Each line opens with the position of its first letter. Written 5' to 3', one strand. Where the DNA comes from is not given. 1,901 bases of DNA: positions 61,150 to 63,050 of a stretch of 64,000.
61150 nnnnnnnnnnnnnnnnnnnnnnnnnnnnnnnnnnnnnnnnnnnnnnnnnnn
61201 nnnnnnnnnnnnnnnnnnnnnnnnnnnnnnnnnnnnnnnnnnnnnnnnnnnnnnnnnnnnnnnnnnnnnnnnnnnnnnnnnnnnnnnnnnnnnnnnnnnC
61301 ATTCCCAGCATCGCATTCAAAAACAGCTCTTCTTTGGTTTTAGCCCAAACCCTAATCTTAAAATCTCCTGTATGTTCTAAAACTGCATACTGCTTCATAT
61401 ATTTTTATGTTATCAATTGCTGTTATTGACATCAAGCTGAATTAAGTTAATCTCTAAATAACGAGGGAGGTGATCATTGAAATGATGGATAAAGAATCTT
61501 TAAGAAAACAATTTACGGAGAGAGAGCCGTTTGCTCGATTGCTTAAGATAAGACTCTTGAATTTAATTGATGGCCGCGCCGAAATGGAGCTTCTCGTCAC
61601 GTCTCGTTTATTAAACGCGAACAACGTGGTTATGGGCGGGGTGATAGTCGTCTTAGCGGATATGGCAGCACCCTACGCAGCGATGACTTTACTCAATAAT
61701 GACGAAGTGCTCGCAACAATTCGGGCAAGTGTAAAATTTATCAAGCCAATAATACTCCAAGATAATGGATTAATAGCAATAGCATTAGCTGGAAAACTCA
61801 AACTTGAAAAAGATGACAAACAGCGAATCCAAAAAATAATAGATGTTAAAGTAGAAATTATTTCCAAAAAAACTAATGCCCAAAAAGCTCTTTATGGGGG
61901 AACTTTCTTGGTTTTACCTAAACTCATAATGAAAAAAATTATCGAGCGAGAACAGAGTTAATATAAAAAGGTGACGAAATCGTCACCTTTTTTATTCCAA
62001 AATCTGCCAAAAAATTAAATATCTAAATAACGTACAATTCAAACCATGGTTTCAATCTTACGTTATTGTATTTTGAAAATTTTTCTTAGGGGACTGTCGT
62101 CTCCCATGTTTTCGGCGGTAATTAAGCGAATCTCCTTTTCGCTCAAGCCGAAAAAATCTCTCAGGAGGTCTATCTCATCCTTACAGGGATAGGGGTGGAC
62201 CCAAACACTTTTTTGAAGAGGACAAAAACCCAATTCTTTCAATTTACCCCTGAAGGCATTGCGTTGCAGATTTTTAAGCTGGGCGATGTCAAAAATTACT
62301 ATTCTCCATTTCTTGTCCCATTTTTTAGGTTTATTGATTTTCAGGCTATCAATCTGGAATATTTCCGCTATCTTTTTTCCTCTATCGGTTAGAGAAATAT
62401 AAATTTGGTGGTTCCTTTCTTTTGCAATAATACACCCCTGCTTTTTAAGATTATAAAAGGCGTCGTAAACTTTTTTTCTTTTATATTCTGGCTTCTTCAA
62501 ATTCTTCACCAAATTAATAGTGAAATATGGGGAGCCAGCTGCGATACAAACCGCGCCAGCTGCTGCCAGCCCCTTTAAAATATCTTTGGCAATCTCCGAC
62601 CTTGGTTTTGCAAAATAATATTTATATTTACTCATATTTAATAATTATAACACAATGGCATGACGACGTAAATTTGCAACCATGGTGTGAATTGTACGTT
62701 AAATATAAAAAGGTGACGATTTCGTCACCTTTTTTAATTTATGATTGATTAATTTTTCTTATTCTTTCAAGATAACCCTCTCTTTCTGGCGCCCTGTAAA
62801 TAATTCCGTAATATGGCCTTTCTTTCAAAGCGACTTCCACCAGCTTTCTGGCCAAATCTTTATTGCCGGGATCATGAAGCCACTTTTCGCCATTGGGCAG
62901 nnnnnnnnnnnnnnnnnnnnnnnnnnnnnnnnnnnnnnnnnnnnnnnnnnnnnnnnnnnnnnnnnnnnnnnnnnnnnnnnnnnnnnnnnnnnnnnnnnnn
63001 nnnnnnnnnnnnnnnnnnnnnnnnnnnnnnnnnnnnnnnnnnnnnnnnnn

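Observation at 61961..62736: Cassette 2 looks like an insertion into a shared bidirectional terminator, duplicating the hairpin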

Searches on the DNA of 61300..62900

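Call 62: search_rna_families(source=window, start=61300, end=62900, threshold=evalue, max_evalue=1)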
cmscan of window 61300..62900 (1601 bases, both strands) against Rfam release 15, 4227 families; matches with E-value up to 1: 11.
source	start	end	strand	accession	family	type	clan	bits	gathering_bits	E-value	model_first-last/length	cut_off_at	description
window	61855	62000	+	RF02053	STnc430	Gene; sRNA;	-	30.3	47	0.023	1-162/162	no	Enterobacterial sRNA STnc430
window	61908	61993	+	RF02057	STnc40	Gene; sRNA;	-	25.5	45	0.099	1-70/70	no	Salmonella enterica sRNA STnc40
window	62696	62759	+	RF01808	MicX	Gene; sRNA;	-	24.9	75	0.0058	1-194/194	no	MicX Vibrio cholerae sRNA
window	62644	62745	-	RF01808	MicX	Gene; sRNA;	-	24.7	75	0.0066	1-194/194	no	MicX Vibrio cholerae sRNA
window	62706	62762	-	RF02057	STnc40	Gene; sRNA;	-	23.9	45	0.23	1-70/70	no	Salmonella enterica sRNA STnc40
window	61908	61995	+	RF02891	AgrB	Gene; antisense;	-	22.4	40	0.61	1-84/84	no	ArsR-gov region gene B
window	62701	62752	-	RF02551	DapZ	Cis-reg;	-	22.1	56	0.49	25-78/78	no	ABC transporter regulator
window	62667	62738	-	RF02934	caiA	Gene; sRNA;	-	21.8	55.5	0.96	1-78/78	no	caiA RNA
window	61951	62008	-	RF03616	MIR1888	Gene; miRNA;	-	21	72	0.56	1-101/101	no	MIR1888 microRNA precursor family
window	61954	62087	+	RF01808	MicX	Gene; sRNA;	-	20.8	75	0.07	1-194/194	no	MicX Vibrio cholerae sRNA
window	61901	61999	+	RF01409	STnc250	Gene; sRNA;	-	20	42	0.49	1-94/94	no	STnc250 Hfq binding RNA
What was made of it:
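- On IS200/IS605 or group IIC intron (hairpin- or terminator-targeting elements): No Rfam family reaches its gathering score in 61300-62900 (call 62).
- Tried and rejected: Only sub-threshold matches driven by the terminator hairpin were found (call 62).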

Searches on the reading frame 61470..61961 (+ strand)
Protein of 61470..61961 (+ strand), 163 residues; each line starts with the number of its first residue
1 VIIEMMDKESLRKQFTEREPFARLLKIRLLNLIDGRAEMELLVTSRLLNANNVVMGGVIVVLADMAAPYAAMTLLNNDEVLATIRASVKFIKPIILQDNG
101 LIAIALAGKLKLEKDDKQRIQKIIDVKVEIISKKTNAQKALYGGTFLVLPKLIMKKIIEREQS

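Call 8: search_protein_families(library=pfam, proteins=[window:61470-61961:+], max_evalue=0.01)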
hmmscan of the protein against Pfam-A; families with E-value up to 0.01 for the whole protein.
window:61470-61961:+ (163 aa): 2 families
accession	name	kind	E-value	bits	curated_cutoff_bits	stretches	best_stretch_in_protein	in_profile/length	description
PF03061.28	4HBT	-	3.3e-06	27.7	20.6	1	51-98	1-48/79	Thioesterase superfamily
PF14539.12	DUF4442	-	0.0084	16.8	25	1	11-112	5-103/132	Domain of unknown function (DUF4442)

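Call 9: search_protein_families(library=ncbifam, proteins=[window:61470-61961:+], max_evalue=0.01)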
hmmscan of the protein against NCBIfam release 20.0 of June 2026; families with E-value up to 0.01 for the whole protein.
window:61470-61961:+ (163 aa): 4 families
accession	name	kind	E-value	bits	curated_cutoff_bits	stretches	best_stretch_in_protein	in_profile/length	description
TIGR00369.1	unchar_dom_1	domain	1.3e-11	44.6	36.6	1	21-105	2-84/117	hotdog fold thioesterase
TIGR02286.1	PaaD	equivalog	4.6e-06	26.8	118.9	1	24-106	3-81/114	hydroxyphenylacetyl-CoA thioesterase PaaI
NF047425.1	MenI_Listeria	exception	4.5e-05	23.2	185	1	23-93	5-75/122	1,4-dihydroxy-2-naphthoyl-CoA hydrolase MenI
NF008675.0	PRK11688.1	equivalog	7.5e-05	22.6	107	1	9-75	13-81/156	thioesterase family protein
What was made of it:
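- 61482..61961 (+): Hotdog-fold (PaaI/4HBT-like) thioesterase, a rare lineage-specific gene; an alternative GTG start lies at 61470. Pfam 4HBT and TIGR00369 (calls 8, 9).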

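Call 10: find_encoding_contigs(protein=window:61470-61961:+, flank=6000, max_places=10)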
Protein window:61470-61961:+ (163 aa): no gene with exactly this product is on record in the collection.

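Call 14: find_homologous_proteins(query=window:61482-61961:+)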
Query window:61482-61961:+ (159 aa): 1 proteins with E <= 0.001 among 73 candidates.
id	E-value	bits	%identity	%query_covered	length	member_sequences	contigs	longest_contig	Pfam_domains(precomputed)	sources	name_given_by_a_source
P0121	6.8e-90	317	100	100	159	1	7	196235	PF03061.29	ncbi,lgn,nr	ncbi:MAG: PaaI family thioesterase [Candidatus Nealsonbacteria bacterium]|nr:PaaI family thioesteras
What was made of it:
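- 61482..61961 (+): Only itself was found in the word-indexed search (call 14).
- Tried and rejected: The word-indexed search with the thioesterase found only itself, so no thioesterase-korB adjacency could be looked up in relatives (call 14).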

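Call 60: find_encoding_contigs(protein=P0121, flank=2500, max_places=10)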
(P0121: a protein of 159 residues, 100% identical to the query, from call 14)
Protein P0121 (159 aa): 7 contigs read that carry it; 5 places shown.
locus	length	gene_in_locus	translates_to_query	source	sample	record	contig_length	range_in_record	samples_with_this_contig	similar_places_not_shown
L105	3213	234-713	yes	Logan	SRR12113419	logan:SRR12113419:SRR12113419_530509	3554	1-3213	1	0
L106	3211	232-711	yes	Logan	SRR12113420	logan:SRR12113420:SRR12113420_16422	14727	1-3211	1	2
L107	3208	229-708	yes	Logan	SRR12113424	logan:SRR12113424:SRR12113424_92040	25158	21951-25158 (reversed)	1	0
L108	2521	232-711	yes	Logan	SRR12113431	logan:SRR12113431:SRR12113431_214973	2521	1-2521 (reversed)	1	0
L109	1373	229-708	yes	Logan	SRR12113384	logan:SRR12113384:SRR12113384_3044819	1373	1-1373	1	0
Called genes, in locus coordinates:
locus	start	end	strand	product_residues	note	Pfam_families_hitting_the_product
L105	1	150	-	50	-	?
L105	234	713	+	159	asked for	PF03061:4HBT (weak)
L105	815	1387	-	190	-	PF20803:PaaX_M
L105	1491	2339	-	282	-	PF02775:TPP_enzyme_C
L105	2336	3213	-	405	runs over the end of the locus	?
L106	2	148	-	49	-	?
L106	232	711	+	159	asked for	PF03061:4HBT (weak)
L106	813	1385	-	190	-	PF20803:PaaX_M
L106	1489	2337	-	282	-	PF02775:TPP_enzyme_C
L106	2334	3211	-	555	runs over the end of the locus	PF01558:POR, PF01855:POR_N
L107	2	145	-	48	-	?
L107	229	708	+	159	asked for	PF03061:4HBT (weak)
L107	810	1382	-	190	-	PF20803:PaaX_M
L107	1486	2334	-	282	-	PF02775:TPP_enzyme_C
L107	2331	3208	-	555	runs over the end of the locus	PF01558:POR, PF01855:POR_N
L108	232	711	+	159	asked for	PF03061:4HBT (weak)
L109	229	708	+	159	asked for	PF03061:4HBT (weak)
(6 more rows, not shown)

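Call 83: search_protein_representatives(protein=window:61482-61961:+)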
Query: 159 residues. Proteins with E-value up to 0.001 (for the whole library): 119; up to 1e-10: 5; up to 1e-30: 1. The best 119 are listed.
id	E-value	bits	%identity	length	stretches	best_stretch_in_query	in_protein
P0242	1.1e-43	165.2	58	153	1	2-158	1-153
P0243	1.1e-28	116.6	42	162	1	2-157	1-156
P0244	2.1e-28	115.8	42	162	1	5-158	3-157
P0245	1.0e-14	71.5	34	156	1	7-154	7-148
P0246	1.9e-13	67.3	35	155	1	11-159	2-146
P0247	4.2e-09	53.3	32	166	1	4-153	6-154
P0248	2.9e-08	50.6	31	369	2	15-99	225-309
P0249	1.6e-07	48.2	28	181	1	20-156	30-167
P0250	2.3e-07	47.7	32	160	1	8-157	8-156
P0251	1.3e-06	45.2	38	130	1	10-96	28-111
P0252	1.6e-06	44.9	31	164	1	13-157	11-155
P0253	2.0e-06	44.6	32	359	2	16-101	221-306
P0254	2.1e-06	44.6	44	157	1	12-98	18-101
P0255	3.0e-06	44.0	32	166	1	3-156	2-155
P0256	3.3e-06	43.9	36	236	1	14-99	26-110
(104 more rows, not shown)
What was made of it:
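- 61482..61961 (+): Five relatives reach E<=1e-10 among 1.84 billion representatives, the best at 58% identity (call 83).
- The thioesterase is rare and lineage-specific (calls 14, 83).
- Tried and rejected: The exhaustive search found five relatives, but their genomic context cannot be fetched (call 83).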
